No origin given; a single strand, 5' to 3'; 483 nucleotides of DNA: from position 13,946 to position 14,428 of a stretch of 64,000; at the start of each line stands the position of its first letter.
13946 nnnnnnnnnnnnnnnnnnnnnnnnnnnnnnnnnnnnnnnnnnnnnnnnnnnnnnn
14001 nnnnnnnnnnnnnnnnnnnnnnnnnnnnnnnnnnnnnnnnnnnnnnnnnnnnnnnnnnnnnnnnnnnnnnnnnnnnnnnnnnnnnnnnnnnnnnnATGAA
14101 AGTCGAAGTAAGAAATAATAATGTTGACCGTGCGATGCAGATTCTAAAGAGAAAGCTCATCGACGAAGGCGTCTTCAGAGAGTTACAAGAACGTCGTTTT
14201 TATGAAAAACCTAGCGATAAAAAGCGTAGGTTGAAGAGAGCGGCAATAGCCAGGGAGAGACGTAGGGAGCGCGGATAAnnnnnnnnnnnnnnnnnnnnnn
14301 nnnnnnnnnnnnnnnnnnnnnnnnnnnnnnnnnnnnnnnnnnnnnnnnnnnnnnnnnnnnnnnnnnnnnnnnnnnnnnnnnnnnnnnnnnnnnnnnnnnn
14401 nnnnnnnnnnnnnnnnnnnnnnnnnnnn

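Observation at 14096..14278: Phage-encoded ribosomal protein bS21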

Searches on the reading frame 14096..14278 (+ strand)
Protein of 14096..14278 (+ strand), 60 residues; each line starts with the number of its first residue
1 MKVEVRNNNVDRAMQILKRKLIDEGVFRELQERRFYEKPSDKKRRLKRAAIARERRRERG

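Call 3: search_protein_families(library=pfam, proteins=[window:14096-14275:+], max_evalue=0.1)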
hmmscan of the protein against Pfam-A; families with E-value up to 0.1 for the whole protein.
window:14096-14275:+ (60 aa): 2 families
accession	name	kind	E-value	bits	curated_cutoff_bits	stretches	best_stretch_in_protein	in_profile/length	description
PF01165.25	Ribosomal_S21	-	1.6e-17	63.4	27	1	2-54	1-54/55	Ribosomal protein S21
PF00472.26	RF-1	-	0.066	13.6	35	1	7-56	55-102/116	RF-1 domain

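Call 4: search_protein_families(library=ncbifam, proteins=[window:14096-14275:+], max_evalue=0.1)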
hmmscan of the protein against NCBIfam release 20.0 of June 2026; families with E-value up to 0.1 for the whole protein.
window:14096-14275:+ (60 aa): 2 families
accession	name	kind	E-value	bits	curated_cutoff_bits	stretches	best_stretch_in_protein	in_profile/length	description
TIGR00030.1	S21p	equivalog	1.8e-15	56.5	28.95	1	1-57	1-58/58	30S ribosomal protein S21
NF040849.1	tRNAmod_TiaS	equivalog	0.094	11.3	600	1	13-52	375-413/422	tRNA(Ile2) 2-agmatinylcytidine synthetase TiaS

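Call 5: search_protein_families(library=phrogs, proteins=[window:14096-14275:+], max_evalue=0.01)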
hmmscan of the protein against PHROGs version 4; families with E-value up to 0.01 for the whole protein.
window:14096-14275:+ (60 aa): 1 family
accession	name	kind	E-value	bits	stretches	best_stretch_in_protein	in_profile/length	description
phrog_21469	-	moron, auxiliary metabolic gene and host takeover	6.6e-15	56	1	5-56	7-58/71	ribosomal protein S21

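Call 7: search_dna_similar(query=window:14096-14275:+, collection=phages, mode=protein, max_rows=40, max_evalue=0.001)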
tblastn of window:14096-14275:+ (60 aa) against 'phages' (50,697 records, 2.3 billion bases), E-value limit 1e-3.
Records with a match: 15; places in all: 15; records where one place covers at least 80% of the query: 0.
Best place of each record, by identity: <60% 15.
By first word of the organism name: Pseudomonas 11; Pelagibacter 3; Salicola 1.
By host as written in the record: Pseudomonas aeruginosa PAO1 5; Candidatus Pelagibacter ubique HTCC1062 3; Pseudomonas aeruginosa 3; - 3; Salicola sp. PV4 1.
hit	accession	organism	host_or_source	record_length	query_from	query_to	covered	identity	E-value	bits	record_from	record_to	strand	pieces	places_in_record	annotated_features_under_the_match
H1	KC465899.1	Pelagibacter phage HTVC008M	Candidatus Pelagibacter ubique HTCC1062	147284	1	41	68%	53.7%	2e-7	50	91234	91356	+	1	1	30S ribosomal protein S21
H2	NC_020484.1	Pelagibacter phage HTVC008M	Candidatus Pelagibacter ubique HTCC1062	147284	1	41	68%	53.7%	2e-7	50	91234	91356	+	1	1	ribosomal protein S21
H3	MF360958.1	Salicola phage SCTP-2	Salicola sp. PV4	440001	1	41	68%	46.3%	2e-5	45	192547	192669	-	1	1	193: hypothetical protein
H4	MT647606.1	Pelagibacter phage Mosig EXVC030M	Candidatus Pelagibacter ubique HTCC1062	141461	1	41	68%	43.9%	2e-6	47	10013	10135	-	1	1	putative 30S ribosomal protein S21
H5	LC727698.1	Pseudomonas phage sp. 30-3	Pseudomonas aeruginosa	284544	1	40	67%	42.5%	3e-4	42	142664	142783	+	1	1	hypothetical protein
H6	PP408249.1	Pseudomonas phage vB_Pa-PAC2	Pseudomonas aeruginosa PAO1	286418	1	40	67%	42.5%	3e-4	42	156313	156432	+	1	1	30S ribosomal protein S21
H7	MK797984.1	Pseudomonas phage vB_PaeM_PA5oct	-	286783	1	40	67%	42.5%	3e-4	42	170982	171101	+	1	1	30S ribosomal protein S21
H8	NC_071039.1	Pseudomonas phage vB_PaeM_PA5oct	-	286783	1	40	67%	42.5%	3e-4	42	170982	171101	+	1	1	ribosomal protein S21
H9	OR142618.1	Pseudomonas phage Callisto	Pseudomonas aeruginosa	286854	1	40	67%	42.5%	3e-4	42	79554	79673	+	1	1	hypothetical protein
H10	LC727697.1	Pseudomonas phage sp. 30-2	Pseudomonas aeruginosa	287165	1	40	67%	42.5%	3e-4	42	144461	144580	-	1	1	hypothetical protein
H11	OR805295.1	Pseudomonas phage Paride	Pseudomonas aeruginosa PAO1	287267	1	40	67%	42.5%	3e-4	42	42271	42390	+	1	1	ribosomal protein S21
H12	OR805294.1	Pseudomonas phage Ettore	Pseudomonas aeruginosa PAO1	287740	1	40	67%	42.5%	3e-4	42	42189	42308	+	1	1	ribosomal protein S21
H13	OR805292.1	Pseudomonas phage Cassandra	Pseudomonas aeruginosa PAO1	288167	1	40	67%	42.5%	3e-4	42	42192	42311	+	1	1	ribosomal protein S21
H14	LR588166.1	Pseudomonas phage vB_PaeM_MIJ3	-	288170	1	40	67%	42.5%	3e-4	42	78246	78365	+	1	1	rpsU: 30S ribosomal protein S21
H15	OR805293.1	Pseudomonas phage Deifobo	Pseudomonas aeruginosa PAO1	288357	1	40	67%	42.5%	3e-4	42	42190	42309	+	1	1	ribosomal protein S21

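Call 16: find_homologous_proteins(query=window:14096-14275:+, max_evalue=0.00001)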
Query window:14096-14275:+ (60 aa): 192 proteins with E <= 0.00001 among 196 candidates; the best 120 are listed.
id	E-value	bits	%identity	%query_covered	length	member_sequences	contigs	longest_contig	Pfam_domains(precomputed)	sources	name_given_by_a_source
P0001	9.1e-27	108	93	100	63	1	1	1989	PF01165.26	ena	-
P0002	3.1e-26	107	92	100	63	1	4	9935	PF01165.26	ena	-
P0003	1.1e-25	105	94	78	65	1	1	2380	PF01165.26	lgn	-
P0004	1.6e-25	105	96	78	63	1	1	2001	PF01165.26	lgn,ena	-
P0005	1.6e-25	105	96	78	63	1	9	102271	PF01165.26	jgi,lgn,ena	jgi:small subunit ribosomal protein S21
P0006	1.6e-25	105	96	78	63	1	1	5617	PF01165.26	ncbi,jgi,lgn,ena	jgi:small subunit ribosomal protein S21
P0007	3.2e-25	104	96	78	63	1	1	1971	PF01165.26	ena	-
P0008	4.1e-25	103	91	77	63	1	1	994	PF01165.26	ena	-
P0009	5.0e-25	103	94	78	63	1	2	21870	PF01165.26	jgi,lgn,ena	jgi:small subunit ribosomal protein S21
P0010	5.2e-25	103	91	95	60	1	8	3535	PF01165.26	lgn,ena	-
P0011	5.5e-25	103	93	77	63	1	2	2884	PF01165.26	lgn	-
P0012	6.3e-25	103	96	78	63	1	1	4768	PF01165.26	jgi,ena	jgi:small subunit ribosomal protein S21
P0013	6.6e-25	103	89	78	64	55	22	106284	PF01165.26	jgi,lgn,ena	jgi:small subunit ribosomal protein S21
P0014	9.6e-25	102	88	98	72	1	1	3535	PF01165.26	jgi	jgi:small subunit ribosomal protein S21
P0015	1.0e-24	102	91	78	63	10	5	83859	PF01165.26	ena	-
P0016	1.0e-24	102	94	78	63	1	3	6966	PF01165.26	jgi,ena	jgi:small subunit ribosomal protein S21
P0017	1.4e-24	102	91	78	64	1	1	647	PF01165.26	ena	-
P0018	1.5e-24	102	93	98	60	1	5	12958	PF01165.26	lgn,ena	-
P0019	1.6e-24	101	91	78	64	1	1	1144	PF01165.26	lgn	-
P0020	1.7e-24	101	92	87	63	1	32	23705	PF01165.26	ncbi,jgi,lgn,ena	jgi:small subunit ribosomal protein S21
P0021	1.8e-24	101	90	87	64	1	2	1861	PF01165.26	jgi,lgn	jgi:small subunit ribosomal protein S21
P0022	1.9e-24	101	91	77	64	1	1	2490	PF01165.26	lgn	-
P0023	2.0e-24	101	91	77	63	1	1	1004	PF01165.26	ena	-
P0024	2.0e-24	101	83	78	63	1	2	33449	PF01165.26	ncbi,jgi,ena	jgi:small subunit ribosomal protein S21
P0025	2.2e-24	101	88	100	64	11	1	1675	PF01165.26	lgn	-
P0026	2.3e-24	101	88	98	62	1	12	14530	PF01165.26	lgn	-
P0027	2.4e-24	101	87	100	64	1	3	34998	PF01165.26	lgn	-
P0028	2.8e-24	101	89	95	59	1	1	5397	PF01165.26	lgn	-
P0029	3.1e-24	101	89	95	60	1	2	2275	PF01165.26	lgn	-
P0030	5.2e-24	100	90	87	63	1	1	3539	PF01165.26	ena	-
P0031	6.0e-24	100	89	78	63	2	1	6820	PF01165.26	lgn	-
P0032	6.2e-24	100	86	98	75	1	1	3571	PF01165.26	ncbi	-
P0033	7.0e-24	99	81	78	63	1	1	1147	PF01165.26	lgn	-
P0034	1.9e-23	98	92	98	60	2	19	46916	PF01165.26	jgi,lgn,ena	jgi:small subunit ribosomal protein S21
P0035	2.2e-23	98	82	100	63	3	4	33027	PF01165.26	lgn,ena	-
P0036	2.2e-23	98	82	100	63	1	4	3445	PF01165.26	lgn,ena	-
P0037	2.2e-23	98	82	100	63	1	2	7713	PF01165.26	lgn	-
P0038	2.4e-23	98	87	87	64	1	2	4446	PF01165.26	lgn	-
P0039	2.5e-23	98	85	87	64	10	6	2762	PF01165.26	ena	-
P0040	3.0e-23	98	87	78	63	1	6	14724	PF01165.26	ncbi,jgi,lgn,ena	jgi:small subunit ribosomal protein S21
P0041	3.1e-23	97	85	98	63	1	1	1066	PF01165.26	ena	-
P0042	3.8e-23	97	83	78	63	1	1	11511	PF01165.26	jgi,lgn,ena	jgi:small subunit ribosomal protein S21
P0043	4.2e-23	97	89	78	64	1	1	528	PF01165.26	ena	-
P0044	4.6e-23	97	88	93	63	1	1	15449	PF01165.26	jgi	jgi:small subunit ribosomal protein S21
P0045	4.9e-23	97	85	98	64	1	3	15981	PF01165.26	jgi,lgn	-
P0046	5.1e-23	97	83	78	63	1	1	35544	PF01165.26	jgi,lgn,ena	jgi:small subunit ribosomal protein S21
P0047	5.2e-23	97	90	98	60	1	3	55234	PF01165.26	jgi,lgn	jgi:small subunit ribosomal protein S21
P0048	6.8e-23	96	81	78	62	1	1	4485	PF01165.26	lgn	-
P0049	7.1e-23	96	81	98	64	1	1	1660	PF01165.26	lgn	-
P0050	7.1e-23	96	90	98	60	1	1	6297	PF01165.26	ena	-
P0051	1.1e-22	96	87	78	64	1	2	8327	PF01165.26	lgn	-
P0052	1.3e-22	96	82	100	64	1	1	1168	PF01165.26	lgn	-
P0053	1.3e-22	96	81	78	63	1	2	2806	PF01165.26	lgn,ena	-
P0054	1.4e-22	95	86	93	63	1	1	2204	PF01165.26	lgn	-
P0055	1.6e-22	95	81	78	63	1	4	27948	PF01165.26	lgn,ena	-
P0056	1.7e-22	95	87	75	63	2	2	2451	PF01165.26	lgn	-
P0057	1.7e-22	95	81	78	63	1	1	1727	PF01165.26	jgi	jgi:small subunit ribosomal protein S21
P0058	2.0e-22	95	83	78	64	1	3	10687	PF01165.26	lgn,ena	-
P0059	2.2e-22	95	81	78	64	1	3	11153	PF01165.26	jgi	jgi:small subunit ribosomal protein S21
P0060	2.3e-22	95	85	98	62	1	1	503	PF01165.26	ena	-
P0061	2.4e-22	95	79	78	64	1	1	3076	PF01165.26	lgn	-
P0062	3.3e-22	94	83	100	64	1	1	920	PF01165.26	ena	-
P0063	3.6e-22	94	77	78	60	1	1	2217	PF01165.26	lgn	-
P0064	4.4e-22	94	85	78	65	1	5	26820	PF01165.26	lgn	-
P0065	4.6e-22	94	81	98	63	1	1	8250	PF01165.26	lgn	-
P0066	5.2e-22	94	80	100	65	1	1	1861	PF01165.26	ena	-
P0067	5.3e-22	94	86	98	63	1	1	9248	PF01165.26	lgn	-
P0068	5.8e-22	94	85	98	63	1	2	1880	PF01165.26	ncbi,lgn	-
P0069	7.4e-22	93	83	78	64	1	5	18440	PF01165.26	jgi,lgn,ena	jgi:small subunit ribosomal protein S21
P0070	8.5e-22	93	87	75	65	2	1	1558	PF01165.26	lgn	-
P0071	1.0e-21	93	79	78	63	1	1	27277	PF01165.26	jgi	jgi:small subunit ribosomal protein S21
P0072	1.3e-21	92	77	100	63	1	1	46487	PF01165.26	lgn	-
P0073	1.3e-21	92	80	100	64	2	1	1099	PF01165.26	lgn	-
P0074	1.4e-21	92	82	93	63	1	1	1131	PF01165.26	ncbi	-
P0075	1.4e-21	92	77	78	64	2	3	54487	PF01165.26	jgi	jgi:small subunit ribosomal protein S21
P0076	1.5e-21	92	86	83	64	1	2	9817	PF01165.26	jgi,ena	jgi:small subunit ribosomal protein S21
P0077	1.7e-21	92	82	93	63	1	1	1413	PF01165.26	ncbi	-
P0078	1.8e-21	92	80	93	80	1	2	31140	PF01165.26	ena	-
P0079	2.0e-21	92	82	93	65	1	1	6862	PF01165.26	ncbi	-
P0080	2.1e-21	92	77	78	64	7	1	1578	PF01165.26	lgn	-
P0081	2.2e-21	92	86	93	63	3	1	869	PF01165.26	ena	-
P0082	2.4e-21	92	81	98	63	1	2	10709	PF01165.26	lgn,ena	-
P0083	2.5e-21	92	81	78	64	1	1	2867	PF01165.26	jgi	jgi:small subunit ribosomal protein S21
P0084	2.5e-21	92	81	78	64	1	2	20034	PF01165.26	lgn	-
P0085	2.5e-21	92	81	78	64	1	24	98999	PF01165.26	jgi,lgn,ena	jgi:small subunit ribosomal protein S21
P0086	2.9e-21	91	84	75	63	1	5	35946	PF01165.26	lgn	-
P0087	3.1e-21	91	83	78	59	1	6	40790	PF01165.26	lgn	-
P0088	3.3e-21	91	78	98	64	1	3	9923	PF01165.26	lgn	-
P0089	3.7e-21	91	78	98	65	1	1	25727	PF01165.26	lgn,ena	-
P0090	4.0e-21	91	79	78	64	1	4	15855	PF01165.26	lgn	-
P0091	4.7e-21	91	84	93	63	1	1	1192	PF01165.26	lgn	-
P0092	4.8e-21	91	84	72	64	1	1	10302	PF01165.26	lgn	-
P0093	4.8e-21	91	78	98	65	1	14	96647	PF01165.26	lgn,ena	-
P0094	5.3e-21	91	81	78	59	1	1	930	PF01165.26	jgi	jgi:small subunit ribosomal protein S21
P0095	5.5e-21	90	81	78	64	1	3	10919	PF01165.26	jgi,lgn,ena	jgi:small subunit ribosomal protein S21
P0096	5.7e-21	90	77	100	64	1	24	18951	PF01165.26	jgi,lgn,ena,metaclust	jgi:small subunit ribosomal protein S21|metaclust:\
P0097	6.3e-21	90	79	78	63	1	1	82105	PF01165.26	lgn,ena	-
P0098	6.8e-21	90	82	93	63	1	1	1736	PF01165.26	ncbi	-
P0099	7.6e-21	90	80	93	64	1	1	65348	PF01165.26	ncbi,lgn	-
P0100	7.7e-21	90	72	78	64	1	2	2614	PF01165.26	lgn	-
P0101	8.8e-21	90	81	78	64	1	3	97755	PF01165.26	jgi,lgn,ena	jgi:small subunit ribosomal protein S21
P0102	8.9e-21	90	84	93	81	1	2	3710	PF01165.26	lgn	-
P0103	9.5e-21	90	75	100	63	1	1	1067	PF01165.26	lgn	-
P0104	9.8e-21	90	83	87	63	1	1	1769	PF01165.26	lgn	-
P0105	1.0e-20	90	76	98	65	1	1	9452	PF01165.26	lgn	-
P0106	1.0e-20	90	88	68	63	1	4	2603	PF01165.26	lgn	-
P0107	1.1e-20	90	79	93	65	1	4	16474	PF01165.26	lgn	-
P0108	1.5e-20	89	83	78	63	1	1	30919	PF01165.26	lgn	-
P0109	1.5e-20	89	85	68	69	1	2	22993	PF01165.26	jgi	jgi:small subunit ribosomal protein S21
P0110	2.1e-20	89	84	97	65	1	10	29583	PF01165.26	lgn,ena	-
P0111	2.3e-20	89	77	72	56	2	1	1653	PF01165.26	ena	-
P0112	2.4e-20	88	85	68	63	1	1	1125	PF01165.26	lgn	-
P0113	2.6e-20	88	88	68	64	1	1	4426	PF01165.26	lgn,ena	-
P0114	2.6e-20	88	74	78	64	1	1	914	PF01165.26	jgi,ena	jgi:small subunit ribosomal protein S21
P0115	3.2e-20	88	79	78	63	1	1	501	PF01165.26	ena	-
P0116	3.5e-20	88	81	98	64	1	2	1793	PF01165.26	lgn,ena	-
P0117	4.4e-20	88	84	93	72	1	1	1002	PF01165.26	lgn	-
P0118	4.7e-20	88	76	98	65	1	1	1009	PF01165.26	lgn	-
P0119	5.8e-20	87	98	77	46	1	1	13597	PF01165.26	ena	-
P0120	6.3e-20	87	79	70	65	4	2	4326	PF01165.26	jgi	jgi:small subunit ribosomal protein S21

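Call 17: find_related_loci(query=window:14096-14275:+, collection=viral_contigs, flank=6000)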
Query window:14096-14275:+ (60 aa) in viral_contigs; peptide patterns used: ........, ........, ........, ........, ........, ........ (x = any residue, [..] = any of these).
107 stretches matched a pattern; 64 encode a relative of the query (tblastn E <= 1e-3); 64 distinct loci.
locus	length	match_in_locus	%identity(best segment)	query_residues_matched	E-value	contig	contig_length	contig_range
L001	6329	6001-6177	97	1-59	2e-32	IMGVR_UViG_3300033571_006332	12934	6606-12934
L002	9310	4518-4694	85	1-59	2e-28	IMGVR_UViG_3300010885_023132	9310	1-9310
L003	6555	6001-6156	90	1-52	4e-27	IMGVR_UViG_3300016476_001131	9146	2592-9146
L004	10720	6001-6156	90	1-52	3e-27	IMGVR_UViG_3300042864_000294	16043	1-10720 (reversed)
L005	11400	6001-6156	92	1-52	6e-27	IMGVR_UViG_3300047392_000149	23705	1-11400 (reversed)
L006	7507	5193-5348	92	1-52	6e-27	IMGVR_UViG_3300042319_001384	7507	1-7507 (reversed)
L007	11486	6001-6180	77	1-60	2e-26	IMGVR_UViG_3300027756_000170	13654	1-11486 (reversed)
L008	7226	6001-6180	77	1-60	2e-26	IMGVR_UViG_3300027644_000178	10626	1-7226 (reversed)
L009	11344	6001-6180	77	1-60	2e-26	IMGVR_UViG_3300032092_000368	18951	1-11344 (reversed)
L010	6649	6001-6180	77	1-60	2e-26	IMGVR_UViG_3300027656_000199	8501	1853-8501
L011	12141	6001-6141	94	1-47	1e-24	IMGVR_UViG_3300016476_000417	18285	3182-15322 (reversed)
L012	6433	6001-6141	94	1-47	2e-24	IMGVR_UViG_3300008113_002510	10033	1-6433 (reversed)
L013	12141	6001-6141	94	1-47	2e-24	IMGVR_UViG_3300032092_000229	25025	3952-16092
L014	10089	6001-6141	94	1-47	2e-24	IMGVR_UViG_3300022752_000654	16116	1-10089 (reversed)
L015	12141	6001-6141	81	1-47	1e-21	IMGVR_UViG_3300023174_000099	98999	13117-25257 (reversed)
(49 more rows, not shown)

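Call 20: find_related_loci(query=window:14096-14275:+, collection=genome_contigs, flank=5000)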
Query window:14096-14275:+ (60 aa) in genome_contigs; peptide patterns used: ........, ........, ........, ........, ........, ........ (x = any residue, [..] = any of these).
600 stretches matched a pattern (row limit reached: there are more); 1 encode a relative of the query (tblastn E <= 1e-3); 1 distinct loci.
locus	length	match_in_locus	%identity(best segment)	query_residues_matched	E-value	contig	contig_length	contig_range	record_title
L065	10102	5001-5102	41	7-40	1e-6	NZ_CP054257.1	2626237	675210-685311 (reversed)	Treponema parvum strain ATCC 700773 chromosome, complete genome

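Call 27: search_solved_structures(query=window:14096-14275:+, max_evalue=0.01, show_alignments=3)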
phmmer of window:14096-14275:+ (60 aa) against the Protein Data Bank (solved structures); distinct sequences matched with E-value up to 0.01: 37.
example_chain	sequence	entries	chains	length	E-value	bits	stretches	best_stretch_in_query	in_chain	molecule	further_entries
4ybb_AU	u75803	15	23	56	4.6e-06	30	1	4-53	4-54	30S ribosomal protein S21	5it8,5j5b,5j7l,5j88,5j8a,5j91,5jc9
6i7v_AU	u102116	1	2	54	5.5e-06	29.7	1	5-53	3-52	30S ribosomal protein S21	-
9i5v_9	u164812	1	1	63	6.9e-06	29.4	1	7-51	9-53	Small ribosomal subunit protein bS21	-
5myj_AU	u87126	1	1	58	7.6e-06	29.3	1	6-54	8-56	30S ribosomal protein S21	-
10fz_U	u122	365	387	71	7.9e-06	29.2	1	4-56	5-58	Small ribosomal subunit protein bS21 | 30S ribosomal protein S21 | 30S ribosomal protein S2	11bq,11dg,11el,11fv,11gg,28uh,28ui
7qg8_v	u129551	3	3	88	8.9e-06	29.1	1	4-58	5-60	30S ribosomal protein S21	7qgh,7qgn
8rd8_NV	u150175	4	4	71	1e-05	28.9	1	6-57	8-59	Small ribosomal subunit protein bS21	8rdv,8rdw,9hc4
3j9z_SU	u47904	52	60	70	1e-05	28.9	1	4-56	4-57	30S ribosomal protein S21 | Small ribosomal subunit protein bS21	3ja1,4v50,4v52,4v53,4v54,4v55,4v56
23wi_u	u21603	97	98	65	1.1e-05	28.8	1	5-56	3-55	Small ribosomal subunit protein bS21 | 30S ribosomal protein S21 | Ribosomal protein S21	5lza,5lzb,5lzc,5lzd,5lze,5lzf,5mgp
4v6y_AU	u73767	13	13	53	1.4e-05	28.5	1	4-51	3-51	30S ribosomal protein S21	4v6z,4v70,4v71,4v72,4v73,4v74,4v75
8jsg_2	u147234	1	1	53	1.7e-05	28.2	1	4-51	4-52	Small ribosomal subunit protein bS21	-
5nd8_u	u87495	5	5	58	1.7e-05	28.2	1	5-55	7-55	30S ribosomal protein S21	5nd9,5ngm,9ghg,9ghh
6v39_u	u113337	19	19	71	2e-05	28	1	8-57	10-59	30S ribosomal protein S21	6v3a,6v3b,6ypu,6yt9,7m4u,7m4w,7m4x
2ykr_U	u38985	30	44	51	2e-05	28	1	5-51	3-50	30S RIBOSOMAL PROTEIN S21 | 30S ribosomal protein S21 (Fragment)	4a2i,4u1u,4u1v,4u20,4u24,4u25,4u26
6fxc_Au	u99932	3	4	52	2e-05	28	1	6-53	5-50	30S ribosomal protein S21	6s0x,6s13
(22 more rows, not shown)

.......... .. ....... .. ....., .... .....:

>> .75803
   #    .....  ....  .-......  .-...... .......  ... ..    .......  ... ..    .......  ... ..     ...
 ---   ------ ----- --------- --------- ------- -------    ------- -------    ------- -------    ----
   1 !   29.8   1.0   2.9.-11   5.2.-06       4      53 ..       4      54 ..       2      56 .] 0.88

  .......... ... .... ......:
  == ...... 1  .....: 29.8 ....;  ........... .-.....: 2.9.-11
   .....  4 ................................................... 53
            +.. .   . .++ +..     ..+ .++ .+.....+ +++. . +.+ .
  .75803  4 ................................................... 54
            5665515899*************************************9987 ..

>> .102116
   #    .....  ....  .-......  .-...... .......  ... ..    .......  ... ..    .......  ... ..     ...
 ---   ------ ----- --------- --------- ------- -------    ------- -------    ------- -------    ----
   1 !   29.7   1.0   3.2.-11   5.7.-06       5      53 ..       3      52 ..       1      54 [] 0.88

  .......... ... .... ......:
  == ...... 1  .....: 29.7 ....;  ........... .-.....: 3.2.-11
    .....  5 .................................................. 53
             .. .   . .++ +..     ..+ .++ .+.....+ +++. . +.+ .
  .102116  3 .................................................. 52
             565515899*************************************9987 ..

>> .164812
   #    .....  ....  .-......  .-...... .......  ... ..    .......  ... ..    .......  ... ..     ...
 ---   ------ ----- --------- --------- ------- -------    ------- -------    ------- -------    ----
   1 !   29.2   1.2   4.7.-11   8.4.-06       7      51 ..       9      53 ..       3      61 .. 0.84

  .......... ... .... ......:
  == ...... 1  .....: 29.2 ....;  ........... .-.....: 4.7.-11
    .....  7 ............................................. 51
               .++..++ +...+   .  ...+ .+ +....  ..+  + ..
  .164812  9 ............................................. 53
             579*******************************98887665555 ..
